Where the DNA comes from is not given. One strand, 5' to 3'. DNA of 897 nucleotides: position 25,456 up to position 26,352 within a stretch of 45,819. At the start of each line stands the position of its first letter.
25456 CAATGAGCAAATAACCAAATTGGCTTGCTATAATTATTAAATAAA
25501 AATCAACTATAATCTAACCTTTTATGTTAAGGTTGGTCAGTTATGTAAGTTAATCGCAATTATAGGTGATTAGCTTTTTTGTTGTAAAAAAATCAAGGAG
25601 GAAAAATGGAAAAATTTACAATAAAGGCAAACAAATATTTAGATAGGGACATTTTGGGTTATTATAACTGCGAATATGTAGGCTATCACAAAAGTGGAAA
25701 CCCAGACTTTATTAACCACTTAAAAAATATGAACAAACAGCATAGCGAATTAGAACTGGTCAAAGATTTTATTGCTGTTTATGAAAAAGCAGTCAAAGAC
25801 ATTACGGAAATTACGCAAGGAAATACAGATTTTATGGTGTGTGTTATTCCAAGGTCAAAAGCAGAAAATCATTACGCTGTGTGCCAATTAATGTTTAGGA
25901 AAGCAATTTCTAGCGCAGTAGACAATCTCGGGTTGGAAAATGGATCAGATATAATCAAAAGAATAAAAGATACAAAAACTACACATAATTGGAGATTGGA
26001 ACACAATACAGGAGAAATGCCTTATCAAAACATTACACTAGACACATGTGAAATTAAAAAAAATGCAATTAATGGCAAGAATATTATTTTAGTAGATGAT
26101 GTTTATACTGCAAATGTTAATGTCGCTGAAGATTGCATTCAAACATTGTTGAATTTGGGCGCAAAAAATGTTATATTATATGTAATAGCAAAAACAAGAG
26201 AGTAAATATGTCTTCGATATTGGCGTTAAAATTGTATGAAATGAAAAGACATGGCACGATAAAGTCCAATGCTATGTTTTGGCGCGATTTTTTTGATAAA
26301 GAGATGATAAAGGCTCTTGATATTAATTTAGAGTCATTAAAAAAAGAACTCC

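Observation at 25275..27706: Three-gene PRTase-like / DprA-like (SLOG) / HAD cassette: a ShosTA-like core with an extra phosphatase, candidate new defence or nucleotide-conflict system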

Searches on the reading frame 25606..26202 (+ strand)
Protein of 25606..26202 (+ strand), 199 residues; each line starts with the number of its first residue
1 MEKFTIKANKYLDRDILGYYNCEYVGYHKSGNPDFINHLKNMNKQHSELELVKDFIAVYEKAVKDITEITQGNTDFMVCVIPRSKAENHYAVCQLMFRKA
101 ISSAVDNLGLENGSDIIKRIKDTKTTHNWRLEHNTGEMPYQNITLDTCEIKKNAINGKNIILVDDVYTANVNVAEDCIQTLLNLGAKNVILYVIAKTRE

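Call 4: search_protein_families(library=pfam, proteins=[window:25606-26202:+], max_evalue=1)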
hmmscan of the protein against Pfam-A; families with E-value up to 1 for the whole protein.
window:25606-26202:+ (199 aa): 2 families
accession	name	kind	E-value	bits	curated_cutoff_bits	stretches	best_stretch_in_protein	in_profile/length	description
PF02637.23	GatB_Yqey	-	0.04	14.2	27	1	116-156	6-46/148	GatB domain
PF10553.14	MSV199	-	0.11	13.2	22.4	1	7-73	28-92/132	MSV199 domain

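Call 5: search_protein_families(library=padloc, proteins=[window:25606-26202:+], max_evalue=1)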
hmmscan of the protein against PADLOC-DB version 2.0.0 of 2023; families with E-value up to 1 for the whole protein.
window:25606-26202:+ (199 aa): 3 families
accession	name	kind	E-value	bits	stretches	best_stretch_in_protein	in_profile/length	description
PDLC03962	ShosT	-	3.8e-12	44.6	1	34-198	45-212/237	-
PDLC03928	PsyrT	-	1.2e-05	21.8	1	27-198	535-685/689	-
PDLC02328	AbiEii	-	0.007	14.3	1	96-171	46-115/203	AbiEii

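Call 8: search_protein_families(library=ncbifam, proteins=[window:25606-26202:+], max_evalue=1)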
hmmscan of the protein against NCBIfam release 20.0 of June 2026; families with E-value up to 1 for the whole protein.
window:25606-26202:+ (199 aa): 4 families
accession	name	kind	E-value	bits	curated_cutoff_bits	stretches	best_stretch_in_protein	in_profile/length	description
TIGR00201.1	comF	subfamily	3.9e-06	26.9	233.55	1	100-196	103-190/190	ComF family protein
NF008616.0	PRK11595.1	equivalog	0.00077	19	304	1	108-197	145-226/227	DNA utilization protein GntX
NF002620.0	PRK02277.1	subfamily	0.0099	15.6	115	1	154-196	138-179/201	orotate phosphoribosyltransferase-like protein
NF002923.0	PRK03557.1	equivalog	0.036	13.3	408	1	79-155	231-306/313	CDF family zinc transporter ZitB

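Call 19: search_solved_structures(query=window:25606-26202:+, max_evalue=10, show_alignments=3)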
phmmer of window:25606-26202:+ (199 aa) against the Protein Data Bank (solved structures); distinct sequences matched with E-value up to 10: 1.
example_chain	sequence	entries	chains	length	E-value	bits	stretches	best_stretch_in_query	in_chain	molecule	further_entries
6r84_A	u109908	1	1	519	0.32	14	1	18-58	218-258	ABC transporter ATP-binding protein ARB1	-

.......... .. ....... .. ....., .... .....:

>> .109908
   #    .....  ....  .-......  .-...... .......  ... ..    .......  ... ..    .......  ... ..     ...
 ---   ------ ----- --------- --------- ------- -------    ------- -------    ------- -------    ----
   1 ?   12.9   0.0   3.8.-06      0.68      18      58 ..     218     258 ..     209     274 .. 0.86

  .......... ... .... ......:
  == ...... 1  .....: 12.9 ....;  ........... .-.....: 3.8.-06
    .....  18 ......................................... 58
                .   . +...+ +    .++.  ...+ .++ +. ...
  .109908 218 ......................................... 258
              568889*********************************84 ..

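Call 31: find_homologous_proteins(query=window:25606-26202:+, max_evalue=0.001)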
Query window:25606-26202:+ (199 aa): 174 proteins with E <= 0.001 among 235 candidates; the best 120 are listed.
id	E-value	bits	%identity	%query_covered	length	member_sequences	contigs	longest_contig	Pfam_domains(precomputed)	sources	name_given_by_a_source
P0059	9.9e-129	445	100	100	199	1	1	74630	-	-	-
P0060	5.6e-112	390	85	99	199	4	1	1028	-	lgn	-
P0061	1.1e-111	389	84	99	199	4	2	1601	-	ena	-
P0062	6.3e-111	387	86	99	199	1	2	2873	-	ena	-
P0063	2.5e-110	385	86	99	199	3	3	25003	-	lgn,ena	-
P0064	2.7e-108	378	84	100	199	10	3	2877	-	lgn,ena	-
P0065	2.0e-106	372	82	100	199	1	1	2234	-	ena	-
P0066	2.7e-106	371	82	99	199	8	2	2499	-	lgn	-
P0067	9.7e-106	370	82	100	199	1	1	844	-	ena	-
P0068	5.0e-105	367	82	99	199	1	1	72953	-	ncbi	-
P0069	2.1e-104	365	79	99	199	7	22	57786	-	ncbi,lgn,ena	-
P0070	4.6e-101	354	80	97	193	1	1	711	-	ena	-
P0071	5.8e-101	354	79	99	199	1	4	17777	-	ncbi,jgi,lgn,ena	-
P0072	4.5e-97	341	76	99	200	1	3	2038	-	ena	-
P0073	1.3e-85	304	69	99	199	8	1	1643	-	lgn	-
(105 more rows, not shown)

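Call 35: search_solved_structures(query=A2, max_evalue=10, show_alignments=3)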
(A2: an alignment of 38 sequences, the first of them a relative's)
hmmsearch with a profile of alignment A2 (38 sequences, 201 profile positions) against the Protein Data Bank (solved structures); distinct sequences matched with E-value up to 10: 0.

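Call 39: find_related_loci(query=A2, collection=genome_contigs, flank=6000)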
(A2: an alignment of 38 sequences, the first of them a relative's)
Query A2 (199 aa) in genome_contigs; peptide patterns used: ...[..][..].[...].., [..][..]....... (x = any residue, [..] = any of these).
599 stretches matched a pattern (row limit reached: there are more); 57 encode a relative of the query (tblastn E <= 1e-3); 57 distinct loci.
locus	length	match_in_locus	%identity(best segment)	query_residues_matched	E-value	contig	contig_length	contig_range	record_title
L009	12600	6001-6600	65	1-198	5e-86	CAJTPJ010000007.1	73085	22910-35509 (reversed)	MAG TPA_asm: uncultured Christensenella sp. isolate MGBC107459 genome assembly, contig: MGBC107459.7, whole genome shotg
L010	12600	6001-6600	61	1-198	3e-78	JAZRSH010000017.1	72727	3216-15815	MAG: Christensenellaceae bacterium isolate T1900045348_YK20190038.MAGScoT_cleanbin_000007 SGB_6726_k141_1447976, whole g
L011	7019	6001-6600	59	1-198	1e-77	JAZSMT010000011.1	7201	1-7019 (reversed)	MAG: Christensenellaceae bacterium isolate T1900044553_TS20190019.MAGScoT_cleanbin_000016 SGB_262_k141_865474, whole gen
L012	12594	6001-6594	58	1-197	3e-74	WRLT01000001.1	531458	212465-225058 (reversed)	MAG: Bacillota bacterium isolate Th196P3bin37 Ga0099364_10000003, whole genome shotgun sequence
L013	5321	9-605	39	1-197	4e-42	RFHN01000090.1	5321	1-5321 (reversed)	MAG: Armatimonadetes bacterium isolate J051 k99_419202, whole genome shotgun sequence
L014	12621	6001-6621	42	1-198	4e-39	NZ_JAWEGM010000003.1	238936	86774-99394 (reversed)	MAG: Veillonella parvula isolate N4_180_064G1_dasN4_180_064G1_maxbin2.maxbin.011 N4_180_064G1_scaffold_6, whole genome s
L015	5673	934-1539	42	1-197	3e-39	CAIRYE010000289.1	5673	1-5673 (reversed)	MAG: uncultured Anaerolineae bacterium isolate Loclat_bin-13074 genome assembly, contig: bin-13074:289/506, whole genome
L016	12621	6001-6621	42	1-198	8e-39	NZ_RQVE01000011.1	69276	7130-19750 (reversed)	Veillonella sp. 3891 contig_0011, whole genome shotgun sequence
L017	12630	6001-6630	35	1-197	8e-36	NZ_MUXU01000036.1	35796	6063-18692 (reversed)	Moraxella caviae strain CCUG 355 355T_ctg_0000036, whole genome shotgun sequence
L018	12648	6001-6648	37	1-197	3e-30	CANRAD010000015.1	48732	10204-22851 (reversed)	MAG: uncultured Clostridia bacterium isolate Lapin-016__bin90 genome assembly, contig: Lapin-016__NODE_611_length_48732_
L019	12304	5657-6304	37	1-197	2e-29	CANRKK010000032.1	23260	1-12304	MAG: uncultured Clostridia bacterium isolate Lapin-021__bin90 genome assembly, contig: Lapin-021__NODE_2477_length_23260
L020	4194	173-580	39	63-197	4e-28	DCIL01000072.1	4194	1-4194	MAG TPA_asm: Verrucomicrobia bacterium UBA1727 UBA1727_contig_58996, whole genome shotgun sequence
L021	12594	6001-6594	35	8-197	4e-29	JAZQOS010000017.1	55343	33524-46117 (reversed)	MAG: Kiritimatiellia bacterium isolate T1900045242_TH20190012.MAGScoT_cleanbin_000040 SGB_5548_k141_820151, whole genome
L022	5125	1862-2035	66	141-198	2e-18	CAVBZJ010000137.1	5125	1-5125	Anaerovoracaceae bacterium isolate H07603-L1_cleanbin_000038 genome assembly, contig: Spades_H07603-L1_contig_7792, whol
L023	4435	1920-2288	31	68-198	4e-8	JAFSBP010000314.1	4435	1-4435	MAG: Lachnospiraceae bacterium isolate RGIG2994 Goat_Rectum-3__c642130, whole genome shotgun sequence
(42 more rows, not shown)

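Call 58: search_protein_families(library=padloc, proteins=[L017:5306-6013:+, L017:5998-6705:+], max_evalue=0.01)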
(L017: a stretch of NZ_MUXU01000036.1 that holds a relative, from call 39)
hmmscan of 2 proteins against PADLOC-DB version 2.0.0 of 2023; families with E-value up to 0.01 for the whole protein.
L017:5306-6013:+ (236 aa): 0 families

L017:5998-6705:+ (236 aa): 1 family
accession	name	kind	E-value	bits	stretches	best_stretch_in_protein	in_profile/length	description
PDLC03962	ShosT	-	3.9e-10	38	1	52-223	72-215/237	-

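Call 61: search_protein_families(library=pfam, proteins=[L017:5306-6013:+, L021:5411-5983:+, L015:331-909:+], max_evalue=0.1)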
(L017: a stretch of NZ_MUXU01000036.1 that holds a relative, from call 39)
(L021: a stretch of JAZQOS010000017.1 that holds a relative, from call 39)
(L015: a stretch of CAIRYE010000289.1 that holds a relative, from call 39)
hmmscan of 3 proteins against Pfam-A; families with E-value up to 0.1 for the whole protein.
L017:5306-6013:+ (236 aa): 1 family
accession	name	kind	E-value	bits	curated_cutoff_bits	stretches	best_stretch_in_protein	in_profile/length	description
PF13419.12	HAD_2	-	0.0019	18.8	23.8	1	54-180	1-131/178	Haloacid dehalogenase-like hydrolase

L021:5411-5983:+ (191 aa): 5 families
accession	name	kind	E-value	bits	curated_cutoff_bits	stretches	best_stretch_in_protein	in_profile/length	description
PF13419.12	HAD_2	-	1e-09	39.2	23.8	1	19-184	2-175/178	Haloacid dehalogenase-like hydrolase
PF12710.13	HAD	-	1.1e-06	29.6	27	1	18-143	1-130/189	haloacid dehalogenase-like hydrolase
PF00702.32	Hydrolase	-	1e-05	26.5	26.4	1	17-148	3-158/191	haloacid dehalogenase-like hydrolase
PF06888.18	Put_Phosphatase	-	0.0032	17.3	27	0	112-149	91-128/234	Putative Phosphatase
PF06535.18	RGM_N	-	0.04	14.6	24.2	0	30-47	21-38/70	Repulsive guidance molecule (RGM) N-terminal domain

L015:331-909:+ (193 aa): 3 families
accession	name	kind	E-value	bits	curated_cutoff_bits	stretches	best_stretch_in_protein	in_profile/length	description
PF13419.12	HAD_2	-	3.6e-10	40.7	23.8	1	18-186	2-174/178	Haloacid dehalogenase-like hydrolase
PF03031.24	NIF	-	3.4e-05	24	21.8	1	16-180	2-124/160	NLI interacting factor-like phosphatase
PF00702.32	Hydrolase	-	0.00059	20.7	26.4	1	16-180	3-187/191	haloacid dehalogenase-like hydrolase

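Call 62: predict_structure(alignment_id=A2)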
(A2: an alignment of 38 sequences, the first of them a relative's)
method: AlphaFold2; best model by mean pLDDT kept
length: 199 residues; sequences in the alignment: 38
mean_pLDDT: 93.0   pTM: 0.90
mean pLDDT of the five models: 93.0, 91.3, 90.1, 90.0, 89.7
residues with pLDDT >= 90: 158; 70-90: 33; 50-70: 8; < 50: 0
segments of 3 or more residues with pLDDT < 50: none
pLDDT, mean of each block of 10 residues (from residue 1): 97 98 87 90 91 98 98 96 90 94 98 96 75 78 96 97 94 96 98 92
secondary structure, 60 per line:
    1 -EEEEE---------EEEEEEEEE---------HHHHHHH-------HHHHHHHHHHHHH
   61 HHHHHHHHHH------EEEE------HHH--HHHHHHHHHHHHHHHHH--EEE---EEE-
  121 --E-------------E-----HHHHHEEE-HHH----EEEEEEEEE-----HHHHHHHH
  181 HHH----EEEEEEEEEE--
elements in order: E2-6 E16-24 H34-40 H48-70 E77-80 H92-108 E111-113 E117-119 H143-147 E148-150 E159-167 H173-183 E188-197

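Call 64: fold_search(model_id=the predicted structure, library=pdb)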
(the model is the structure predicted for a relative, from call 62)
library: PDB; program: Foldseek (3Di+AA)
matches with E <= 10: 1066; with E <= 0.001: 18
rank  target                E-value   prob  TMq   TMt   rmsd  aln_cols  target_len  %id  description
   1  8zvc                  1.3e-04  1.00  0.58  0.30   5.9       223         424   15  ShosT with PRPP-Mg (released 2025-04-09)
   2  8zvd                  1.8e-04  1.00  0.57  0.30   8.0       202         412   17  ShosT with phosphate (released 2025-04-09)
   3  8zvb                  3.2e-04  1.00  0.53  0.29   8.1       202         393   17  The ShosTA toxin-antitoxin system provides phage defence (released 2025-04-09)
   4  6czf_D                3.8e-04  1.00  0.49  0.21   5.8       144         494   15  The structure of E. coli PurF in complex with ppGpp-Mg (released 2018-10-10)
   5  3ozf_B                4.2e-04  1.00  0.37  0.32  13.8       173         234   15  Crystal Structure of Plasmodium falciparum Hypoxanthine-Guanine-Xanthine Phosphoribosyltransferase in complex with hyp (released 2011-09-28)
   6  6czf_B                4.7e-04  1.00  0.45  0.20   6.9       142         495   15  The structure of E. coli PurF in complex with ppGpp-Mg (released 2018-10-10)
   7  7p0h_A                4.7e-04  1.00  0.48  0.27   6.4       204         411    9  Crystal structure of Helicobacter pylori ComF fused to an artificial alphaREP crystallization helper(named B2) (released 2022-04-06)
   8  3ozf_C                5.0e-04  1.00  0.36  0.32  13.9       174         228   15  Crystal Structure of Plasmodium falciparum Hypoxanthine-Guanine-Xanthine Phosphoribosyltransferase in complex with hyp (released 2011-09-28)
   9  1ecb_A                5.3e-04  1.00  0.43  0.20   5.6       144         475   14  ESCHERICHIA COLI GLUTAMINE PHOSPHORIBOSYLPYROPHOSPHATE (PRPP) AMIDOTRANSFERASE COMPLEXED WITH 2 GMP, 1 MG PER SUBUNIT (released 1998-04-15)
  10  3h83_B                5.3e-04  1.00  0.36  0.38   6.6       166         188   14  2.06 Angstrom resolution structure of a hypoxanthine-guanine phosphoribosyltransferase (hpt-1) from Bacillus anthracis (released 2009-05-12)
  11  1cjb_C                5.3e-04  1.00  0.36  0.32  13.8       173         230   15  MALARIAL PURINE PHOSPHORIBOSYLTRANSFERASE (released 1999-08-18)
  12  1r3u_A                5.6e-04  1.00  0.39  0.43   6.1       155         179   16  Crystal Structure of Hypoxanthine-Guanine Phosphoribosyltransferase from Thermoanaerobacter tengcongensis (released 2004-10-19)
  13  8w7d_A                6.7e-04  1.00  0.45  0.21   5.7       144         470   15  Crystal structure of EcPPAT-FR901483 complex (released 2023-12-13)
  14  4p83_A                7.5e-04  1.00  0.40  0.47   6.4       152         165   14  Structure of engineered PyrR protein (PURPLE PyrR) (released 2014-12-17)
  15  3ozf_A                7.5e-04  1.00  0.37  0.32  13.7       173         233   14  Crystal Structure of Plasmodium falciparum Hypoxanthine-Guanine-Xanthine Phosphoribosyltransferase in complex with hyp (released 2011-09-28)
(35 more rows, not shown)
